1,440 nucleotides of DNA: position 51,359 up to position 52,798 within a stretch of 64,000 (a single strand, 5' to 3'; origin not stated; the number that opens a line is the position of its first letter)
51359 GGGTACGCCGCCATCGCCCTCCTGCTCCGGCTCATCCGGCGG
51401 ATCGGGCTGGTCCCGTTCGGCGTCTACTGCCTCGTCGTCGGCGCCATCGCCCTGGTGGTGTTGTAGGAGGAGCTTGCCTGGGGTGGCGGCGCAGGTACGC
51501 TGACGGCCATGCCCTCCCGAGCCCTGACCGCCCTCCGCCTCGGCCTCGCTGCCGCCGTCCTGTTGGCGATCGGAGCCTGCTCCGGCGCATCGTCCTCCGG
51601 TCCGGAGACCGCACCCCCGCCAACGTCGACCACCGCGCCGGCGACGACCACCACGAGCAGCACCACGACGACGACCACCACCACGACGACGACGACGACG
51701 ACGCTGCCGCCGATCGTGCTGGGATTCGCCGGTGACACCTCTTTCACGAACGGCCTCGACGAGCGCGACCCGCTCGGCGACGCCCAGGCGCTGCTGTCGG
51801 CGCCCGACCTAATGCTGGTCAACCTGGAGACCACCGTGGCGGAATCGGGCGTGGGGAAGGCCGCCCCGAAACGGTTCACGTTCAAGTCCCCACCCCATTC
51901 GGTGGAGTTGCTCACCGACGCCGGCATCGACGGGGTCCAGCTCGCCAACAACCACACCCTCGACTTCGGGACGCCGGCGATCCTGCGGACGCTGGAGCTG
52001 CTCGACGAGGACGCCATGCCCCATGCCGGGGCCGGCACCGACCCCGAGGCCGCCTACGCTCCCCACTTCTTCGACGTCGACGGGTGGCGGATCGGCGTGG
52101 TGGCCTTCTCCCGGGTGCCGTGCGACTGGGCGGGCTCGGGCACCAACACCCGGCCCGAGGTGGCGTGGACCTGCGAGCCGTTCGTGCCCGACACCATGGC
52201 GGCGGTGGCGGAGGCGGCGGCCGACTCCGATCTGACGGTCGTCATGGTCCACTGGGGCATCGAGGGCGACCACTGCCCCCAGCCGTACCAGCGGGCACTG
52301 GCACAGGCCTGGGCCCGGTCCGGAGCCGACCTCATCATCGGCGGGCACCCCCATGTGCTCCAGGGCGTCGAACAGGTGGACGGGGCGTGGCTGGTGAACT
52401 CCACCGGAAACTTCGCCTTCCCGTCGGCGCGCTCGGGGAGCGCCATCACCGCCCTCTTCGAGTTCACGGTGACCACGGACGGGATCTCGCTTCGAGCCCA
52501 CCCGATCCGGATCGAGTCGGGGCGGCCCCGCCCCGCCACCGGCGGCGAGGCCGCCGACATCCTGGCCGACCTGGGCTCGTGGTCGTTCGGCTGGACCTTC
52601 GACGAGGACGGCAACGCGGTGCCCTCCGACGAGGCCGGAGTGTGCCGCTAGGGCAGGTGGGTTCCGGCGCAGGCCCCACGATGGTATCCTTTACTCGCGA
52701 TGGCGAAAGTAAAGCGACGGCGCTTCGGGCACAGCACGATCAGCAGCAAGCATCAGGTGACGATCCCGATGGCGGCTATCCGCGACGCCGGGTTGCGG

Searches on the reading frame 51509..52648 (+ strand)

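Call 63: search_protein_families(library=pfam, proteins=[window:51509-52648:+], max_evalue=0.001)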
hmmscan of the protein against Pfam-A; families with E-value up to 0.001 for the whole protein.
window:51509-52648:+ (380 aa): 1 family
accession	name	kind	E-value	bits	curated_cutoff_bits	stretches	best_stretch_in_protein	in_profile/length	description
PF09587.15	PGA_cap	-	1.3e-59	202.3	27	1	73-305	4-254/255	Bacterial capsule synthesis protein PGA_cap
